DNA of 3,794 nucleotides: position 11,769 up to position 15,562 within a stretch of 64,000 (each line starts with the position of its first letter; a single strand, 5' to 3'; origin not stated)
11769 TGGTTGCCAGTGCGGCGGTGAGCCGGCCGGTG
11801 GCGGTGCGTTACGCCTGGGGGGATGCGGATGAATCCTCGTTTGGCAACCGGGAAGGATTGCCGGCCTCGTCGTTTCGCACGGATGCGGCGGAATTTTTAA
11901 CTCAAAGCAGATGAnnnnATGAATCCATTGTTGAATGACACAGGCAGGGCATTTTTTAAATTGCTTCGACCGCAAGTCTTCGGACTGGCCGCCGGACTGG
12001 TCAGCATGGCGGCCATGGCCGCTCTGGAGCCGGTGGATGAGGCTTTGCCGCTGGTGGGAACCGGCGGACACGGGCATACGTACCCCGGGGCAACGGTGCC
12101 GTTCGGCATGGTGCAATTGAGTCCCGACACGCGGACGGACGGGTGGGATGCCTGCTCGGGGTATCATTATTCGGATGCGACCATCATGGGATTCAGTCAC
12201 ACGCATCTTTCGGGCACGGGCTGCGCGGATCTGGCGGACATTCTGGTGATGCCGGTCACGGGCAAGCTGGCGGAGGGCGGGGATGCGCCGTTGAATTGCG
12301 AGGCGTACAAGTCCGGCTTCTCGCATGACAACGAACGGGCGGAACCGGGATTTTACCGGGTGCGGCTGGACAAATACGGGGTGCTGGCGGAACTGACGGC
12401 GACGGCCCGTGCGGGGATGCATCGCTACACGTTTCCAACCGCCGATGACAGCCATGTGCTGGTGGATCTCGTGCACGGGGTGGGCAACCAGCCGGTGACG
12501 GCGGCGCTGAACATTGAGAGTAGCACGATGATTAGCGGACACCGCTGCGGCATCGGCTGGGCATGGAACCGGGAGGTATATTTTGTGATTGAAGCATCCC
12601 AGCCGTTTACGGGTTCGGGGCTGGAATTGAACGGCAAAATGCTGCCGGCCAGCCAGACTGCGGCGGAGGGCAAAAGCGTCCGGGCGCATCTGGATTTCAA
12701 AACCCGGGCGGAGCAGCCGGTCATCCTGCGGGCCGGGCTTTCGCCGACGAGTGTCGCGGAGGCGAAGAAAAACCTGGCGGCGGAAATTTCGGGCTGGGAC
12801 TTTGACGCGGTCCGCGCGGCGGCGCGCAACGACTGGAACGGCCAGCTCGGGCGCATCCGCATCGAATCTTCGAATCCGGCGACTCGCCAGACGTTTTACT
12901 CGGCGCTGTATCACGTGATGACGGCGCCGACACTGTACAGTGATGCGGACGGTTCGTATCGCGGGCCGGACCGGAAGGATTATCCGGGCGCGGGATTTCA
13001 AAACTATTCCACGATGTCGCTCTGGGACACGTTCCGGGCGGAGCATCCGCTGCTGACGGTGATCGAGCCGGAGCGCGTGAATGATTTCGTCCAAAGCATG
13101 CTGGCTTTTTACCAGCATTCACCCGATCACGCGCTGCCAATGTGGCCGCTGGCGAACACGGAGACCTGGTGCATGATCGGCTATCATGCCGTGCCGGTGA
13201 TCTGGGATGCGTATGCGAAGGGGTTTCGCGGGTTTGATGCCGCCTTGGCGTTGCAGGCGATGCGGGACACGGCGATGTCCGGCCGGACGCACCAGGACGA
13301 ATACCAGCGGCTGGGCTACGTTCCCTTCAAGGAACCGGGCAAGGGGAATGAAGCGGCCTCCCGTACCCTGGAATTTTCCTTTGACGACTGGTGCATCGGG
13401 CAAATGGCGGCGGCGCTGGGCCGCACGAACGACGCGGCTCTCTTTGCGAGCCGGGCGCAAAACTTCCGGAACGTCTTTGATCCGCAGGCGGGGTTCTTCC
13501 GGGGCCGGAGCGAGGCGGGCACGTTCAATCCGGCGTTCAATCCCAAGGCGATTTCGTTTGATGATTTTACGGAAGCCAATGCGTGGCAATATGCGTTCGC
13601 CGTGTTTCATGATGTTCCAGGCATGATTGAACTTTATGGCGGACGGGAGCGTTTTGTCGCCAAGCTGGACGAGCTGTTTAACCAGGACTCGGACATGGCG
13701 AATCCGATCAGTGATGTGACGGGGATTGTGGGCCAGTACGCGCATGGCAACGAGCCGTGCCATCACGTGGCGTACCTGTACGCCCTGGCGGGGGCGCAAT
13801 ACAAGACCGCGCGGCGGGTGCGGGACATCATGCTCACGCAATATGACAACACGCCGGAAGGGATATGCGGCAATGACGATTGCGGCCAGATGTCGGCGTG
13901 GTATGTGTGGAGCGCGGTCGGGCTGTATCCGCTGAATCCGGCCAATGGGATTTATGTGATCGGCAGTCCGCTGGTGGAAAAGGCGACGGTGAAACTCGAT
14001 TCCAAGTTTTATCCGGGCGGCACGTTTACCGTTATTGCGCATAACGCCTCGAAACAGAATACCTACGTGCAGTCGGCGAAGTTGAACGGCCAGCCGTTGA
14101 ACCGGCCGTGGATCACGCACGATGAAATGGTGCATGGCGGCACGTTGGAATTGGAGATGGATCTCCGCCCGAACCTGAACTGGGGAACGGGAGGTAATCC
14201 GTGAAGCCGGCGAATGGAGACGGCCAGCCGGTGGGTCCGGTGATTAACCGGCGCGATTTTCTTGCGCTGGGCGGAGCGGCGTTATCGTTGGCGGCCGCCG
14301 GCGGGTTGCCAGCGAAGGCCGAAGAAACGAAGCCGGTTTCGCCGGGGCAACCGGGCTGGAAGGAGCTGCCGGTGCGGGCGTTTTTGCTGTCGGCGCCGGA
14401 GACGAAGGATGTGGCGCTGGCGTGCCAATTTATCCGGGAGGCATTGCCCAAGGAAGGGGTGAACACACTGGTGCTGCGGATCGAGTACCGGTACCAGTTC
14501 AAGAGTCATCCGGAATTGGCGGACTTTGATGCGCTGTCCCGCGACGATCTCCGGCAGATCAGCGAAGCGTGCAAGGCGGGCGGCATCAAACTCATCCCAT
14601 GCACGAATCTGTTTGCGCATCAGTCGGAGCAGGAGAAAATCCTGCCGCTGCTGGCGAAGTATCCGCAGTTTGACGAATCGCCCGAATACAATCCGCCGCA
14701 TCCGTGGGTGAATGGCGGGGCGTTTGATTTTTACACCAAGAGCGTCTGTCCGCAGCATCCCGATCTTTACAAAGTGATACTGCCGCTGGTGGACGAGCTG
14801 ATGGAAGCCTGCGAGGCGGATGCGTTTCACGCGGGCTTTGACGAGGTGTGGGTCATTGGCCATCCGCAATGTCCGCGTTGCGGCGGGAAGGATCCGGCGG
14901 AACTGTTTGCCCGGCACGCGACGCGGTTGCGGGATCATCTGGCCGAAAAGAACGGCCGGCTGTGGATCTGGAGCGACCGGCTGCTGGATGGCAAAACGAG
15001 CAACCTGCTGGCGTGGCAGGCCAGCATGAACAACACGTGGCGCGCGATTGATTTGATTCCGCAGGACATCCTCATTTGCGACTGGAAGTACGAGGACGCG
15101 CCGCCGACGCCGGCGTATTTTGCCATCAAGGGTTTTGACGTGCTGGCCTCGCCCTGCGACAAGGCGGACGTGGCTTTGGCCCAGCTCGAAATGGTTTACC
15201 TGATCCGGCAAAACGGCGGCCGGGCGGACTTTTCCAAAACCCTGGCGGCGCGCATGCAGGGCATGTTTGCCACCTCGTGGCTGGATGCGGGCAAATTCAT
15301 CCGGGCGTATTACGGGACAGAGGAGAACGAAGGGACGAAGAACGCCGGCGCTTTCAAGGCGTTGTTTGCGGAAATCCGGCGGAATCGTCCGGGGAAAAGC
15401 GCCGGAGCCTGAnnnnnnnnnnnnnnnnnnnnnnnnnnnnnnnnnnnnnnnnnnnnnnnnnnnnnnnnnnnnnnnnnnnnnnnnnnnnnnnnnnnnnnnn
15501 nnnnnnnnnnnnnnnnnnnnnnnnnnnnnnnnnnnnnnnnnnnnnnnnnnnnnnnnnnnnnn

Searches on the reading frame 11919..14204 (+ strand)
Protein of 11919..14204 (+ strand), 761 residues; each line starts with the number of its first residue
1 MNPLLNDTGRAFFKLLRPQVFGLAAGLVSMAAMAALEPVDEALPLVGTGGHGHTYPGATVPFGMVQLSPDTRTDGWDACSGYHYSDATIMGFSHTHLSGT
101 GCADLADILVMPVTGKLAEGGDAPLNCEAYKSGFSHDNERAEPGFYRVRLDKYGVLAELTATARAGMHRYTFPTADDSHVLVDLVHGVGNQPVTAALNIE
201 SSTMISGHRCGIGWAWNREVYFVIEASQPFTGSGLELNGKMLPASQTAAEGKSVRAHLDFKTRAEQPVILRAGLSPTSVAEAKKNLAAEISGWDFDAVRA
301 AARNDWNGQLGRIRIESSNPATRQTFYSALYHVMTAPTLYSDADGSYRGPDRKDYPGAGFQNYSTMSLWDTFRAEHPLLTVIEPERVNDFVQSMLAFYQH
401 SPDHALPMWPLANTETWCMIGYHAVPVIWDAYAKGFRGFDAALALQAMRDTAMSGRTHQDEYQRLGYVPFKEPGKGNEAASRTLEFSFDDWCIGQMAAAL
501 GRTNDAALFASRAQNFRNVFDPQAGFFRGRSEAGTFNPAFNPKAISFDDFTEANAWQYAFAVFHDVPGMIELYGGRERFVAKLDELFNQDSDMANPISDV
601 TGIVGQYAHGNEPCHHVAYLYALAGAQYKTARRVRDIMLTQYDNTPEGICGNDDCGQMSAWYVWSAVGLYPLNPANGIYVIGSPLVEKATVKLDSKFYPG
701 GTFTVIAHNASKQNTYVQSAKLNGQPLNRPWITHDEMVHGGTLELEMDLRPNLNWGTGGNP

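Call 16: search_protein_families(library=pfam, proteins=[window:11919-14204:+], max_evalue=0.001)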
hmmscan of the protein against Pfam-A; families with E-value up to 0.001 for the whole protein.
window:11919-14204:+ (761 aa): 2 families
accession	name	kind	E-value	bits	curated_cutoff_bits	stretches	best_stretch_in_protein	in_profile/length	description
PF07971.18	Glyco_hydro_92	-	1.3e-180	601.8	24.6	1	281-748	1-463/464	Glycosyl hydrolase family 92 catalytic domain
PF17678.7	Glyco_hydro_92N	-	3.4e-79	266.5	34.5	1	44-275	4-236/236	Glycosyl hydrolase family 92 N-terminal domain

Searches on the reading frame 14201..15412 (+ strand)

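Call 16: search_protein_families(library=pfam, proteins=[window:14201-15412:+], max_evalue=0.001)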
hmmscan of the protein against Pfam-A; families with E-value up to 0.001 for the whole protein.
window:14201-15412:+ (403 aa): 1 family
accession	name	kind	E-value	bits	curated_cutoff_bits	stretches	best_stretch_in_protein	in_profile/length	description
PF00728.28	Glyco_hydro_20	-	2.2e-12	47.5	22.3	1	111-360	74-319/348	Glycosyl hydrolase family 20, catalytic domain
